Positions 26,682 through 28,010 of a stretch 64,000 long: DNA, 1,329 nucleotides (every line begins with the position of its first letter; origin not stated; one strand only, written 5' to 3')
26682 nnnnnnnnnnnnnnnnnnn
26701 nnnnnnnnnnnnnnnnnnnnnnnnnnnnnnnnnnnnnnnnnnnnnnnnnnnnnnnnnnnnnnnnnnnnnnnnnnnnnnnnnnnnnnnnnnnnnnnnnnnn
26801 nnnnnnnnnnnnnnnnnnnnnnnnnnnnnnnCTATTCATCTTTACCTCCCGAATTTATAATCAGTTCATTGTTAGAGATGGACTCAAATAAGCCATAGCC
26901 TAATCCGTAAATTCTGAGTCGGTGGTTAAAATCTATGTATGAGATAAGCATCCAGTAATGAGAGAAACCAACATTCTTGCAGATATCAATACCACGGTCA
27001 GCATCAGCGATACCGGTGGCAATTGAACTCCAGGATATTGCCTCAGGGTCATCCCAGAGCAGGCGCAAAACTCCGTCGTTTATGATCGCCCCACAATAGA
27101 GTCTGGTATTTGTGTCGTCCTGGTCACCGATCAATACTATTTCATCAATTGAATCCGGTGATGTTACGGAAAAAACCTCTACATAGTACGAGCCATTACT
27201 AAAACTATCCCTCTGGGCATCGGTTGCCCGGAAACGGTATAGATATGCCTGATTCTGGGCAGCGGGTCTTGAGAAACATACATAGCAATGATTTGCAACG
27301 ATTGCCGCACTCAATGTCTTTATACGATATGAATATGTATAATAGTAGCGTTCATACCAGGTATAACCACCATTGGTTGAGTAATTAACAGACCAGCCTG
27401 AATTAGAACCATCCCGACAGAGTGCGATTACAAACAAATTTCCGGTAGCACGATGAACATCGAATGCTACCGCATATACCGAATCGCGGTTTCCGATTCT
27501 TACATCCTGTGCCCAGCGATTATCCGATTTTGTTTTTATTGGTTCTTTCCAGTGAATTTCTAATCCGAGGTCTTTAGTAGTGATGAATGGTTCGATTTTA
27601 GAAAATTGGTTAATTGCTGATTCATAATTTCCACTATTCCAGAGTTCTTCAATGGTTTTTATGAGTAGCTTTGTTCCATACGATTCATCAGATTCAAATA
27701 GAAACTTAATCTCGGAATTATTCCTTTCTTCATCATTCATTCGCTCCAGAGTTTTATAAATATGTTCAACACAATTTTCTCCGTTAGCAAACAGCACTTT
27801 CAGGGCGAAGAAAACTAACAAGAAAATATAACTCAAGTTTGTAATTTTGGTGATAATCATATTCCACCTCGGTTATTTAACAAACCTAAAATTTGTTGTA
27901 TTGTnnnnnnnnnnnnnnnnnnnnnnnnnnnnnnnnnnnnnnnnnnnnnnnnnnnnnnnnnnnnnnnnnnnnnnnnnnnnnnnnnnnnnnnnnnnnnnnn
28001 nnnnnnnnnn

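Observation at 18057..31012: Island of T9SS cargo genes: C25 peptidase, an expanded BNR/Asp-box family and a beta-helix lipoprotein, all on one strand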

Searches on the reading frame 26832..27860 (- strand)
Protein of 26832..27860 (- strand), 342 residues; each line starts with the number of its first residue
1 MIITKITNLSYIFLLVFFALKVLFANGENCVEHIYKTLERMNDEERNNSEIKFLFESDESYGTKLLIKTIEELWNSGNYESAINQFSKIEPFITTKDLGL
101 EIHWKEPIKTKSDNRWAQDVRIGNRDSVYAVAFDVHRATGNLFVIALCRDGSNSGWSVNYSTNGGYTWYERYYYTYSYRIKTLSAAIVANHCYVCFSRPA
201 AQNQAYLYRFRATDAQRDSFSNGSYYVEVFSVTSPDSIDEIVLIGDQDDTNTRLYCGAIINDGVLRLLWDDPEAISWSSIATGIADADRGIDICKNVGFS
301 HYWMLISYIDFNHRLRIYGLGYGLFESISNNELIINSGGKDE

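Call 3: search_protein_families(library=pfam, proteins=[window:26832-27860:-], max_evalue=0.01)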
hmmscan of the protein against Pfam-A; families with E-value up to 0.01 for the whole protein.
window:26832-27860:- (342 aa): 0 families

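Call 10: search_protein_families(library=ncbifam, proteins=[window:26832-27860:-], max_evalue=0.01)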
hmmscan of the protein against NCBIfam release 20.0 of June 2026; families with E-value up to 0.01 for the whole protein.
window:26832-27860:- (342 aa): 0 families

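Call 33: search_protein_representatives(protein=window:26832-27860:-)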
Query: 342 residues. Proteins with E-value up to 0.001 (for the whole library): 337; up to 1e-10: 258; up to 1e-30: 83. The best 150 are listed.
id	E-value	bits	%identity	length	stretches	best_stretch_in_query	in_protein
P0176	2.8e-76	273.4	44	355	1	31-326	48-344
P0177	1.6e-73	264.3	42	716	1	33-320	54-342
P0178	2.8e-70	253.6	42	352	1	37-319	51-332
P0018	8.3e-66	238.9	39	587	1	34-320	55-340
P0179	4.0e-64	233.4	43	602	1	32-318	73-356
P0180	2.6e-62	227.4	39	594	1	34-321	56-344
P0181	4.2e-62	226.7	38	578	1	33-319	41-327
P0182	8.0e-62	225.8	40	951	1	32-320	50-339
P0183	3.9e-61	223.6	42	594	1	34-310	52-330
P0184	2.5e-60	220.9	40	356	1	33-323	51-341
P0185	2.8e-59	217.4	39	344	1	29-325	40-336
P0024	4.4e-59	216.8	37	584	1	32-319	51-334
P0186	5.5e-59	216.5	41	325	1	34-298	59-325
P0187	7.4e-59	216.1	40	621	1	33-319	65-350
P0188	2.5e-58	214.3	38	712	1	33-319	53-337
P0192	7.7e-55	202.8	39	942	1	34-318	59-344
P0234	4.4e-35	137.9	35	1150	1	41-318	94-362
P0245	3.4e-32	128.4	32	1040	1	9-316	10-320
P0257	8.0e-30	120.6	31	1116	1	33-317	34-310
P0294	2.8e-24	102.4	28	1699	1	34-336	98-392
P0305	1.9e-23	99.6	29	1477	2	31-317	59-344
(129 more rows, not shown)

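Call 35: search_protein_families(library=pfam, proteins=[P0182, P0192, P0234, P0245, P0257, P0294, P0305, P0177], max_evalue=0.0001)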
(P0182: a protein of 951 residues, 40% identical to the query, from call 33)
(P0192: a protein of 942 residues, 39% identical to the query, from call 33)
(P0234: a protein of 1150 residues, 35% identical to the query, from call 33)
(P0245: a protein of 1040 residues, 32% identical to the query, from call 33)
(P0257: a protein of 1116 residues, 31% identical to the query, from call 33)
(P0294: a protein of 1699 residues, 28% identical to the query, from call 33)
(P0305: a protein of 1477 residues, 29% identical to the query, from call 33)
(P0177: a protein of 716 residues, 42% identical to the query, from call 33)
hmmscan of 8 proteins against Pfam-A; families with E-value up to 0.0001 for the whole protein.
P0182 (951 aa): 2 families
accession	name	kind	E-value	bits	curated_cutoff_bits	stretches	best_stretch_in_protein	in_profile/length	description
PF13860.13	FlgD_ig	-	1.9e-09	37.8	27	1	884-937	21-74/79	FlgD Ig-like domain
PF18962.6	Por_Secre_tail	-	7.6e-06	26.6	27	1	866-947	2-73/75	Secretion system C-terminal sorting domain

P0192 (942 aa): 8 families
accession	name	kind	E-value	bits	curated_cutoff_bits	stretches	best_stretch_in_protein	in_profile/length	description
PF24981.1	Beta-prop_ATRN-LZTR1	-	4.8e-23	82.3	50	2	488-707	18-233/289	Attractin/LZTR1 beta-propeller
PF13415.12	Kelch_3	-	3.2e-18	65.8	22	1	630-681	1-45/48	Galactose oxidase, central domain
PF24681.1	Kelch_KLHDC2_KLHL20_DRC7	-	2e-15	57.1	50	1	519-694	9-173/221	KLHDC2/KLHL20/DRC7 Kelch-repeats domain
PF13964.12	Kelch_6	-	1.8e-14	53.6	25.3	1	621-657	2-36/50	Kelch motif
PF01344.31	Kelch_1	-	5.9e-12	45.3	20.1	0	625-657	6-35/46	Kelch motif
PF13418.12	Kelch_4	-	2.5e-08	34.2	21.6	0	625-669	7-46/49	Galactose oxidase, central domain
PF18962.6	Por_Secre_tail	-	4.3e-08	33.8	27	1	865-935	3-70/75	Secretion system C-terminal sorting domain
PF25210.1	Kelch_FKB95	-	3.9e-06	27.1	70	0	615-714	27-117/268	FKB95, Kelch-repeats domain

P0234 (1150 aa): 6 families
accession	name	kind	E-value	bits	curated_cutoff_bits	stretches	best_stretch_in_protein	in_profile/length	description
PF22073.2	Cep192_D4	-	7.5e-28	97.4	35.5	2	973-1077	2-111/112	Cep192 domain 4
PF22544.2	HYDIN_VesB_CFA65-like_Ig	-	3e-24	85.6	25.5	2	865-960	2-93/100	HYDIN/CFA65/VesB-like, Ig-like domain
PF15780.11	ASH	-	6.6e-22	78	27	2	980-1063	12-92/98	Abnormal spindle-like microcephaly-assoc'd, ASPM-SPD-2-Hydin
PF07610.17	DUF1573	-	4.5e-11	43.1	26.1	0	976-1075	2-96/98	Protein of unknown function (DUF1573)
PF12371.14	TMEM131_like_N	-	1.2e-09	38.7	28.8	0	867-950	2-82/84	Transmembrane protein 131-like N-terminal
PF22067.2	Cep192_D3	-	1.8e-08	34.8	27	0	987-1075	13-97/99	Cep192 domain 3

P0245 (1040 aa): 1 family
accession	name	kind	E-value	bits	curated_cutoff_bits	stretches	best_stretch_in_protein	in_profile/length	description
PF13860.13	FlgD_ig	-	1.4e-09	38.2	27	1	959-1017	13-72/79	FlgD Ig-like domain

P0257 (1116 aa): 4 families
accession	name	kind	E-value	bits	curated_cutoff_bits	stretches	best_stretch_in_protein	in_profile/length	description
PF22544.2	HYDIN_VesB_CFA65-like_Ig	-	8.9e-09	35.9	25.5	1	585-689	1-100/100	HYDIN/CFA65/VesB-like, Ig-like domain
PF22073.2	Cep192_D4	-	6.7e-08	33.1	35.5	1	585-688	2-109/112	Cep192 domain 4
PF13860.13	FlgD_ig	-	1.9e-07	31.4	27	1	1051-1103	23-75/79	FlgD Ig-like domain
PF07610.17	DUF1573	-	6.5e-06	26.5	26.1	1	588-689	2-97/98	Protein of unknown function (DUF1573)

P0294 (1699 aa): 2 families
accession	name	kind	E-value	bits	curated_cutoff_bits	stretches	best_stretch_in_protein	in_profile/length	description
PF06119.19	NIDO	-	1.2e-13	51.9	25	1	699-753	3-55/186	Nidogen-like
PF13860.13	FlgD_ig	-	1.3e-09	38.3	27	1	1626-1678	16-69/79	FlgD Ig-like domain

P0305 (1477 aa): 4 families
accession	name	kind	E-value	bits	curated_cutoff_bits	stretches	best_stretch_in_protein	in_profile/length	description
PF06452.16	CBM9_1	-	4.5e-11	43.4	23.4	1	632-815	1-166/185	Carbohydrate family 9 binding domain-like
PF19190.6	BACON_2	-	1.4e-10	41.4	25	1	847-932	2-90/94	Viral BACON domain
PF13860.13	FlgD_ig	-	3.2e-08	33.9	27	1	1395-1451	12-69/79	FlgD Ig-like domain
PF18962.6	Por_Secre_tail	-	2.1e-06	28.4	27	1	1387-1459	2-66/75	Secretion system C-terminal sorting domain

P0177 (716 aa): 2 families
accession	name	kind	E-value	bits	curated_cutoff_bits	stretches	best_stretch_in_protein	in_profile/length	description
PF18962.6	Por_Secre_tail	-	2.8e-11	44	27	1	638-710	2-71/75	Secretion system C-terminal sorting domain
PF13860.13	FlgD_ig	-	1.2e-07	32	27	1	645-703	9-75/79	FlgD Ig-like domain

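Call 49: search_protein_families(library=padloc, proteins=[window:26832-27860:-], max_evalue=0.01)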
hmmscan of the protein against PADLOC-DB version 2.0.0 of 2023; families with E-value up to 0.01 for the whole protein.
window:26832-27860:- (342 aa): 1 family
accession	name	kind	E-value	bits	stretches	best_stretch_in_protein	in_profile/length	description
PDLC01031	Csx1/Csm6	-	0.0087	13.6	0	50-92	125-166/357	CARF+HEPN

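Call 52: find_related_loci(query=A4, collection=genome_contigs, flank=6000)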
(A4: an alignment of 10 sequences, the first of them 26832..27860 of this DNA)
Query A4 (342 aa) in genome_contigs; peptide patterns used: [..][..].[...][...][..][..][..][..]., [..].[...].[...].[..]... (x = any residue, [..] = any of these).
110 stretches matched a pattern; 32 encode a relative of the query (tblastn E <= 1e-3); 32 distinct loci.
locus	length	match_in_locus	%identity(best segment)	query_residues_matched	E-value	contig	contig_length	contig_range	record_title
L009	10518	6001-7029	71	2-342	5e-161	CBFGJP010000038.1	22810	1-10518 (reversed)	MAG: candidate division WOR-3 bacterium isolate QZM1.Bin.155.optimized.1 genome assembly, contig: NODE_38_length_22810_c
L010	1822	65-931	47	32-319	4e-89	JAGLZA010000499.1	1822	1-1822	MAG: candidate division WOR-3 bacterium isolate RS_13_48 ZL320.bin.48.fa_499, whole genome shotgun sequence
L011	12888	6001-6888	45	34-328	1e-83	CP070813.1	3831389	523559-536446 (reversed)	MAG: Candidatus Zixiibacteriota bacterium isolate bin119 chromosome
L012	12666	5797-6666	44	32-320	6e-83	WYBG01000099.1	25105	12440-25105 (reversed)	MAG: Deltaproteobacteria bacterium isolate PRO9 k127_76875, whole genome shotgun sequence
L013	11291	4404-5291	43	34-328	1e-78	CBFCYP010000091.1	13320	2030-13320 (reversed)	MAG TPA_asm: uncultured bacterium isolate SRR26215681_binner13_Refined_78 genome assembly, contig: ERZ25073475.3610, who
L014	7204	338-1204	42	34-323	2e-78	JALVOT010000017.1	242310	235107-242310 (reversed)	MAG: candidate division WOR-3 bacterium isolate A3_metabat1_scaf2bin.006 A3_NODE_8_length_242310_cov_77.011958, whole ge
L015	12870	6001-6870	42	32-320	1e-75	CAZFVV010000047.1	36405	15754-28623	MAG TPA_asm: uncultured Calditrichaceae bacterium isolate SRP329715_co1_261 genome assembly, contig: NODE_1530_length_36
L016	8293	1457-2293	43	38-317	6e-74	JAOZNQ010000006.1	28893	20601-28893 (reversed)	MAG: bacterium isolate GMC4.concoct.256_sub GMC4_1124_length_28893_cov_8.220820, whole genome shotgun sequence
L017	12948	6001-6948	41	3-321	1e-73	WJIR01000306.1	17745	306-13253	MAG: Candidatus Zixiibacteriota bacterium isolate Bin_336 k141_4521908, whole genome shotgun sequence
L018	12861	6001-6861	42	34-319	2e-73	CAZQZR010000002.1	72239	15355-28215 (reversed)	MAG TPA_asm: uncultured bacterium isolate SRP178699_co1_414 genome assembly, contig: NODE_268_length_72239_cov_20.115580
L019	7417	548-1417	42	32-320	4e-73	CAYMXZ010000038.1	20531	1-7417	MAG TPA_asm: uncultured Caldithrix sp. isolate binchicken_co107_282 genome assembly, contig: NODE_6450_length_20531_cov_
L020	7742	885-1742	41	32-319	3e-71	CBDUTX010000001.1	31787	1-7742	MAG TPA_asm: uncultured Desulfuromonadaceae bacterium isolate SRR22302359_concoct_24 genome assembly, contig: ERZ2507360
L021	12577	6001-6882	38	30-321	7e-67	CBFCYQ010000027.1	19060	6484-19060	MAG TPA_asm: uncultured bacterium isolate SRR26215689_metabat2_8 genome assembly, contig: ERZ25073498.651, whole genome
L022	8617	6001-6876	38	25-315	5e-66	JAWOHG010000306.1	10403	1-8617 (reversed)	MAG: bacterium isolate CWP4-2.bin.210 k191_1456399, whole genome shotgun sequence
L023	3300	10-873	39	33-317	3e-66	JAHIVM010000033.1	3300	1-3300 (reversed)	MAG: Candidatus Zixiibacteriota bacterium isolate MM_PC_MetaG.mb.8 MM_PC_MetaG.mb.8_k141_155333, whole genome shotgun se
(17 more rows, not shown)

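Call 91: find_related_loci(query=A4, collection=metagenome_contigs, flank=4500)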
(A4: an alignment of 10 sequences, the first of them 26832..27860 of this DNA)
Query A4 (342 aa) in metagenome_contigs; peptide patterns used: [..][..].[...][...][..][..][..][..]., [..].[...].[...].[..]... (x = any residue, [..] = any of these).
175 stretches matched a pattern; 47 encode a relative of the query (tblastn E <= 1e-3); 46 distinct loci.
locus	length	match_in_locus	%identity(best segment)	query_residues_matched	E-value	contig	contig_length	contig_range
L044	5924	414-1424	57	8-342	6e-128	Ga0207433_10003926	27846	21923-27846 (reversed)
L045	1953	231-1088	44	32-317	4e-88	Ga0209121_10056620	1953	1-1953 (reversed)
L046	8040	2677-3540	42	32-319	2e-83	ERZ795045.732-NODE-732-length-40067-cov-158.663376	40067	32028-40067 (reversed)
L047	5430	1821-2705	45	34-328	5e-83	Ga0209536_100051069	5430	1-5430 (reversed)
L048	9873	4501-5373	42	32-321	2e-77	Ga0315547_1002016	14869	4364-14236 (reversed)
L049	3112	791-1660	44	32-320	2e-77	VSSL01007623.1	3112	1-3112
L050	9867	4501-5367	42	32-319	2e-76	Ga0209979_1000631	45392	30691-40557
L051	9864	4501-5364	43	31-317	1e-76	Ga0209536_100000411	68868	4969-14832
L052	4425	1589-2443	42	32-319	4e-74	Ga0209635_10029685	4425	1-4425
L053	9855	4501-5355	42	32-319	4e-74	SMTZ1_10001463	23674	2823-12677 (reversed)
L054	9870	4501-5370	42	32-320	3e-72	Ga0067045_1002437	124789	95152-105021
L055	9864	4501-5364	43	32-317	2e-72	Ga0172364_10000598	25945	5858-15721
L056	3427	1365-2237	40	30-319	3e-72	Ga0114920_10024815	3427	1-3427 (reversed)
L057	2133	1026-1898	42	31-319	1e-73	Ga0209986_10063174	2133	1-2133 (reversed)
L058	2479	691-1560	40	32-320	3e-72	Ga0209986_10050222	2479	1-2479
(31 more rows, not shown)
